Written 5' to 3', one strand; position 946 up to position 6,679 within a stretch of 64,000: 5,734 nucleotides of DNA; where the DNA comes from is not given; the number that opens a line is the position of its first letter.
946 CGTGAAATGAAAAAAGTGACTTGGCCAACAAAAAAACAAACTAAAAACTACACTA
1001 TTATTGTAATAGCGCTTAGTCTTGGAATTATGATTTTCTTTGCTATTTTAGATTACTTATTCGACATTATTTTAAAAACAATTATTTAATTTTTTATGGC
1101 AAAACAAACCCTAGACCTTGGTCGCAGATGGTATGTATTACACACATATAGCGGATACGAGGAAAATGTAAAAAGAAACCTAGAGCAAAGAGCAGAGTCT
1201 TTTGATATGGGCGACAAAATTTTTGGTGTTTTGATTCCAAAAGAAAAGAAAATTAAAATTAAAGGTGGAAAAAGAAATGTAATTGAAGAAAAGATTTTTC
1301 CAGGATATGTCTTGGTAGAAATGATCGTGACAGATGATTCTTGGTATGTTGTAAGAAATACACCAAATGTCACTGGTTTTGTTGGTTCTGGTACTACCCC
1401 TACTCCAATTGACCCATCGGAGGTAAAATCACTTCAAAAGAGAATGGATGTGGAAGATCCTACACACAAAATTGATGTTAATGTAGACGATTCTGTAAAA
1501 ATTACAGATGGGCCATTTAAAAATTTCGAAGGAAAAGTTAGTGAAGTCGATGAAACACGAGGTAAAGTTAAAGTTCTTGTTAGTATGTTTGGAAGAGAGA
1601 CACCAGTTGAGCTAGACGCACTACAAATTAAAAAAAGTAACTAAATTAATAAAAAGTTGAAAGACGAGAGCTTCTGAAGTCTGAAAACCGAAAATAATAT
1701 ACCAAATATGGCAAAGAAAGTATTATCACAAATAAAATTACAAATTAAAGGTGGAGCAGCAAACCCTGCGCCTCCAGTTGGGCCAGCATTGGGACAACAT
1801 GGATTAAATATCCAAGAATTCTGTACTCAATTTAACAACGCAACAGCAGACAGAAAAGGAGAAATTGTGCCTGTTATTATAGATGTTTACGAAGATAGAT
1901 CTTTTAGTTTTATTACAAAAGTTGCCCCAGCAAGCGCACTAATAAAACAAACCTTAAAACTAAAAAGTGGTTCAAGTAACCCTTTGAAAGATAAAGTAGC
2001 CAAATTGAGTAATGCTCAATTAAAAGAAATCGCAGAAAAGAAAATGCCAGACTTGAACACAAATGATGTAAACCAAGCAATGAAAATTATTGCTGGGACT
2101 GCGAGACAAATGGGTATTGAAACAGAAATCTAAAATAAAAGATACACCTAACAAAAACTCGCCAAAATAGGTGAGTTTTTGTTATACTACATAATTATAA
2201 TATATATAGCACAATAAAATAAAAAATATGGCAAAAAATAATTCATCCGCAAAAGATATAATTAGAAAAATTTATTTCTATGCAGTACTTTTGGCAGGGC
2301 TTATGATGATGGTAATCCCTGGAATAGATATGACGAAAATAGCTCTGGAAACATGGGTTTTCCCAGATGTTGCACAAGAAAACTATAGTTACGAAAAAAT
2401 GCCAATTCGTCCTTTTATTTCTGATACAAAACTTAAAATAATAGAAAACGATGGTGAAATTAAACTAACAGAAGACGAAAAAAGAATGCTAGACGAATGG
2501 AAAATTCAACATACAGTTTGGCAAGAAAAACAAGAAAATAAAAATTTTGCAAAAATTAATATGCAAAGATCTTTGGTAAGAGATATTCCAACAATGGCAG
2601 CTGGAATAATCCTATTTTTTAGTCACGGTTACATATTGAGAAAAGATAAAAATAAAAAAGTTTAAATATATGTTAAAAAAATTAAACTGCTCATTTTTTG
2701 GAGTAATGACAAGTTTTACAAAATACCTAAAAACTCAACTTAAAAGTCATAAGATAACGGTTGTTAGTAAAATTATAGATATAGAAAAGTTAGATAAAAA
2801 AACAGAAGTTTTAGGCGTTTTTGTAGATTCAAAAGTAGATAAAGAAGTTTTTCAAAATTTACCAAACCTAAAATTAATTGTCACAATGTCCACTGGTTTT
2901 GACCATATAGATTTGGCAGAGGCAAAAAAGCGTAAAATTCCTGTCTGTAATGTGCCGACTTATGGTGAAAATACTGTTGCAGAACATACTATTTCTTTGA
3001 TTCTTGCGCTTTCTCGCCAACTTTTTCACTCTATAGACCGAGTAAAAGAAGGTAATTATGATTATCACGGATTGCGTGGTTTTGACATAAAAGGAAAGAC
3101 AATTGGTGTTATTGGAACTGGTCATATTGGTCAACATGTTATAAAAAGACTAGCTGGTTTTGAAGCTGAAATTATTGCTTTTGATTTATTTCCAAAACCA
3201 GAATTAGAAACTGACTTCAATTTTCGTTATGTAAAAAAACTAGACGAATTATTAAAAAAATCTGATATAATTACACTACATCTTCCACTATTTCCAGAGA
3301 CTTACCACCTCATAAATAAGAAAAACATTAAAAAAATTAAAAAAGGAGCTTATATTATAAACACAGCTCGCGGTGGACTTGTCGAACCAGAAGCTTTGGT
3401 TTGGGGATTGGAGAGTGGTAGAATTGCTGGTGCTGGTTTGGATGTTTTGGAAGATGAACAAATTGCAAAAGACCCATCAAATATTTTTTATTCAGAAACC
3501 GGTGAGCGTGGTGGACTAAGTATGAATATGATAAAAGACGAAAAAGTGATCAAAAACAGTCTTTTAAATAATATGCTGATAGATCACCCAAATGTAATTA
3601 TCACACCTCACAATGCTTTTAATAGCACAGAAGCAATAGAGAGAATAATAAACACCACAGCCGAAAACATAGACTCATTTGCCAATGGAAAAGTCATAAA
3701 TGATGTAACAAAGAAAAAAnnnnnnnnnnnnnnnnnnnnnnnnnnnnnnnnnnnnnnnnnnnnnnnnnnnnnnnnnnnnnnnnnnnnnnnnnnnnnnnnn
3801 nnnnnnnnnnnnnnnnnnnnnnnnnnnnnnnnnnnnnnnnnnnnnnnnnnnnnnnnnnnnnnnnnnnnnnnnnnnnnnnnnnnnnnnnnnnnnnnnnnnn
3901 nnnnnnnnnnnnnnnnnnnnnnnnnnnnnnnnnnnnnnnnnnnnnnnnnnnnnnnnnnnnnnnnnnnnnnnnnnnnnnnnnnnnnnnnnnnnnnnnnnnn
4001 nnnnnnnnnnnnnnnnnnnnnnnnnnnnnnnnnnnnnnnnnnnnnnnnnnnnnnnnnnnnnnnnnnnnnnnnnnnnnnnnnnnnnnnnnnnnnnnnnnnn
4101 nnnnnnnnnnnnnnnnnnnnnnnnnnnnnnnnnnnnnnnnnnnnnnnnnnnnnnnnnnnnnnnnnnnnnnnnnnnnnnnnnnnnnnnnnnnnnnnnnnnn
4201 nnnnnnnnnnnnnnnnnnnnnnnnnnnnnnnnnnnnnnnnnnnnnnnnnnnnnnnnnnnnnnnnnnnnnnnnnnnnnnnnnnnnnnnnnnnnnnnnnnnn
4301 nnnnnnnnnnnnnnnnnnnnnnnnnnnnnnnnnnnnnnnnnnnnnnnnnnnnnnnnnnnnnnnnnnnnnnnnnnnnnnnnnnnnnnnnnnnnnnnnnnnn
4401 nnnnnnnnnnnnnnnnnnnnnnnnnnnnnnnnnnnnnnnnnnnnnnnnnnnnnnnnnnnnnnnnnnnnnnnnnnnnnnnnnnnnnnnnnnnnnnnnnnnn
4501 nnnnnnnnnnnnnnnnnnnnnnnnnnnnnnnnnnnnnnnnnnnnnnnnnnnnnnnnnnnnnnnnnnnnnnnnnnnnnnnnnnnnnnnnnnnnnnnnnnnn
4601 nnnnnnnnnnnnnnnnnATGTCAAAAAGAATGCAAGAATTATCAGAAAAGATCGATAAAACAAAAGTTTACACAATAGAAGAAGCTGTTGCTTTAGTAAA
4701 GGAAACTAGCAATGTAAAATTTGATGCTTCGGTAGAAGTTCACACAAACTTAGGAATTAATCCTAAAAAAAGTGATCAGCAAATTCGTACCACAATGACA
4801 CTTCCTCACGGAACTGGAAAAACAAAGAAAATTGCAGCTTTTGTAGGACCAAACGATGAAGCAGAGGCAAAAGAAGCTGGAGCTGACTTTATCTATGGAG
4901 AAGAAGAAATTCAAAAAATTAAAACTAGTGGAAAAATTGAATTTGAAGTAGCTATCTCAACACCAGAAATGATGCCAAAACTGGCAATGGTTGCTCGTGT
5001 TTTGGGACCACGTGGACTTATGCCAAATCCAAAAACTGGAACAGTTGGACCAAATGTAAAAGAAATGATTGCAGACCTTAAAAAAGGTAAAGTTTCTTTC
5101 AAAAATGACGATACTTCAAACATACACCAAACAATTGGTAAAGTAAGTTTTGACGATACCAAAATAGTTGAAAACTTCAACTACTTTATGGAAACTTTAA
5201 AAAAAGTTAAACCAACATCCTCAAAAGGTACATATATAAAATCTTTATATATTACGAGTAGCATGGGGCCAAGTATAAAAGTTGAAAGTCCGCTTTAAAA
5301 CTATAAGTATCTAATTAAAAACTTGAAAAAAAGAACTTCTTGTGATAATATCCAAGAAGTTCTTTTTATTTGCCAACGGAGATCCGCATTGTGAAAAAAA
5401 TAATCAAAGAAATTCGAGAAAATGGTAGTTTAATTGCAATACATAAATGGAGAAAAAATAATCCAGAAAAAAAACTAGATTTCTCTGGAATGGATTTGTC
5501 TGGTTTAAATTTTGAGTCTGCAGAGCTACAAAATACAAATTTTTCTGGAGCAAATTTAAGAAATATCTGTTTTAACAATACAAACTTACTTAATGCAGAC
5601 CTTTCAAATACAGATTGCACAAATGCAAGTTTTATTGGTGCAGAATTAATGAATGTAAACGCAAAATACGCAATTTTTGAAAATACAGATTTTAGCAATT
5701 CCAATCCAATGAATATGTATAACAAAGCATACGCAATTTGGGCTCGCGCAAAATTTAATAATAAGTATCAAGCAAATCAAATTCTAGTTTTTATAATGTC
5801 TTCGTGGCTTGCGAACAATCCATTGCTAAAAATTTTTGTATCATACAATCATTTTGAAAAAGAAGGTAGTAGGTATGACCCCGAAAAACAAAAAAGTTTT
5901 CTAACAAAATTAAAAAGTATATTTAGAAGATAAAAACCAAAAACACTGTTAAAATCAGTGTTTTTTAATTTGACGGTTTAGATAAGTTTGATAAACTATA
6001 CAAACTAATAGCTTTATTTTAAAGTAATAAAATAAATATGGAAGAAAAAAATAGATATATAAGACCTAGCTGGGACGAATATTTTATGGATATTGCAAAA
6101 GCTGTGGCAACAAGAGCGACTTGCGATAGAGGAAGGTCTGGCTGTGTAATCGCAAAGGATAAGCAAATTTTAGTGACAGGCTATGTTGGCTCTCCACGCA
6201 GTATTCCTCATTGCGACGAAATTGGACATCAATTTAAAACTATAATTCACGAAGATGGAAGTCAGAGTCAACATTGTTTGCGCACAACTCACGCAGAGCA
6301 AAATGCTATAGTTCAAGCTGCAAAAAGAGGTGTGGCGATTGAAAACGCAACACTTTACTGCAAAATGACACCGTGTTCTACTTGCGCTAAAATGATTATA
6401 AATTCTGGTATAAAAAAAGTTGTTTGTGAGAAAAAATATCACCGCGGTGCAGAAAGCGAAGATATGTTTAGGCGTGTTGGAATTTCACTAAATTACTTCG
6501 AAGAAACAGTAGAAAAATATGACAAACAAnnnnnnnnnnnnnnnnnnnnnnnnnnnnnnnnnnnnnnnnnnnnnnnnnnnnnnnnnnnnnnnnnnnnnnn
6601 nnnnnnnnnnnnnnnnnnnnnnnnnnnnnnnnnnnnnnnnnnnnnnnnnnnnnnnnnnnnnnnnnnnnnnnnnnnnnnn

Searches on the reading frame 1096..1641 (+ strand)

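Call 31: search_protein_families(library=pfam, proteins=[window:1096-1641:+], max_evalue=0.001)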
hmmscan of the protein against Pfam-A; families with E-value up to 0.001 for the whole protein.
window:1096-1641:+ (182 aa): 3 families
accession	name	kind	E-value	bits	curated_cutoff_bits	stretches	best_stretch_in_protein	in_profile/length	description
PF02357.24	NusG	-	3.4e-30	104.8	22.2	1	11-113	2-92/93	Transcription termination factor nusG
PF00467.35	KOW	-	2e-08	34.1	22.3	1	130-160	1-29/32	KOW motif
PF23284.2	KOW2_Spt5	-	0.00074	19.7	28.9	0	132-180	3-49/50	Transcription elongation factor SPT5, second KOW domain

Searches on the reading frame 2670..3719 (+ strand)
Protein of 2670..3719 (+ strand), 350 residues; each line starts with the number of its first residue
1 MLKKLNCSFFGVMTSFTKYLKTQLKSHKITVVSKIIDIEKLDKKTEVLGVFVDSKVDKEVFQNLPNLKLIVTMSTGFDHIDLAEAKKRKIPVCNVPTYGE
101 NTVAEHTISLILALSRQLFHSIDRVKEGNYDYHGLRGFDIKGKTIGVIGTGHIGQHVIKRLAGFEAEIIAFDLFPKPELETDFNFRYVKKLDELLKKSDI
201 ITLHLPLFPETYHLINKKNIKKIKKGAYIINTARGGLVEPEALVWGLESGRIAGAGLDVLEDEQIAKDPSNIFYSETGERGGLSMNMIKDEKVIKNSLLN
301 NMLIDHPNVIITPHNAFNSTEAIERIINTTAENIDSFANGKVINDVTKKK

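Call 31: search_protein_families(library=pfam, proteins=[window:2670-3719:+], max_evalue=0.001)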
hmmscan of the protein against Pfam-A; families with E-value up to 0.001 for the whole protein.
window:2670-3719:+ (350 aa): 3 families
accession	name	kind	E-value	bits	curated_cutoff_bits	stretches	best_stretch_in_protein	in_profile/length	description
PF02826.25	2-Hacid_dh_C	-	2.6e-55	187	25.1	1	108-316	1-178/178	D-isomer specific 2-hydroxyacid dehydrogenase, NAD binding domain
PF00389.36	2-Hacid_dh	-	5.6e-29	101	24.6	1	28-345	21-131/134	D-isomer specific 2-hydroxyacid dehydrogenase, catalytic domain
PF03446.21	NAD_binding_2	-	1.4e-05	25.6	21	1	144-232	1-92/161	NAD binding domain of 6-phosphogluconate dehydrogenase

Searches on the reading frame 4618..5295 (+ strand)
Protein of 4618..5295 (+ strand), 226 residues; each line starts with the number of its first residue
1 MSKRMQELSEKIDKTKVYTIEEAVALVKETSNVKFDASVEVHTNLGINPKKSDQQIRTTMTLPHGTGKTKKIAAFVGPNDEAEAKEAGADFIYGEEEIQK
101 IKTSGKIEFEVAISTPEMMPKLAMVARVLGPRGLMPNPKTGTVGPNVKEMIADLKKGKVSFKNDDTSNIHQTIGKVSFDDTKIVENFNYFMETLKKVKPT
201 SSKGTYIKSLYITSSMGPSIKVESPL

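Call 31: search_protein_families(library=pfam, proteins=[window:4618-5295:+], max_evalue=0.001)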
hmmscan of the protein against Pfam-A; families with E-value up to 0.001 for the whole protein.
window:4618-5295:+ (226 aa): 1 family
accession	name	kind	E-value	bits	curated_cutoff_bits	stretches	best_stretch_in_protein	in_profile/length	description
PF00687.26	Ribosomal_L1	-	6.2e-57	192.8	32.2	1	27-218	1-198/198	Ribosomal protein L1p/L10e family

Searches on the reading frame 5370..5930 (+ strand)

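Call 31: search_protein_families(library=pfam, proteins=[window:5370-5930:+], max_evalue=0.001)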
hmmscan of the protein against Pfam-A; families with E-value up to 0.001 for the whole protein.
window:5370-5930:+ (187 aa): 5 families
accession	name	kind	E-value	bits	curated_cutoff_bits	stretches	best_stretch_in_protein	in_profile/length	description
PF00805.28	Pentapeptide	-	9.8e-15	54.2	20.2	2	76-112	1-37/40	Pentapeptide repeats (8 copies)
PF13576.12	Pentapeptide_3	-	2.7e-09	37.6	27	1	68-111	1-47/48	Pentapeptide repeats (9 copies)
PF13599.13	Pentapeptide_4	-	1.4e-08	35.1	38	1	37-76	37-76/78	Pentapeptide repeat region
PF23894.2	LD_SV2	-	0.00023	21.9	29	1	37-96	31-90/92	SV2A/B/C luminal domain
PF25296.1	Decapeptide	-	0.00039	20.7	45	1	34-95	8-69/74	Decapeptide repeat region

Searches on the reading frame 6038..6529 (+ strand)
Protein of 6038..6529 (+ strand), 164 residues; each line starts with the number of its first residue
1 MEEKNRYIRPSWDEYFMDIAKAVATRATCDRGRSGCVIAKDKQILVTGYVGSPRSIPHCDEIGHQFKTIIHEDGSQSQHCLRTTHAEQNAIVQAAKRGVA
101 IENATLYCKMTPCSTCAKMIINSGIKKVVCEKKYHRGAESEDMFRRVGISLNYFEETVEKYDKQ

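Call 31: search_protein_families(library=pfam, proteins=[window:6038-6529:+], max_evalue=0.001)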
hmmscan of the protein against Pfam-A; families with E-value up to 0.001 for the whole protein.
window:6038-6529:+ (164 aa): 2 families
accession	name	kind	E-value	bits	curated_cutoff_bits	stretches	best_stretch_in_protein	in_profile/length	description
PF00383.29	dCMP_cyt_deam_1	-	5.9e-27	94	25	1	11-130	2-100/102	Cytidine and deoxycytidylate deaminase zinc-binding region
PF14437.12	MafB19-deam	-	9.3e-19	68.2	27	1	11-137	2-106/142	MafB19-like deaminase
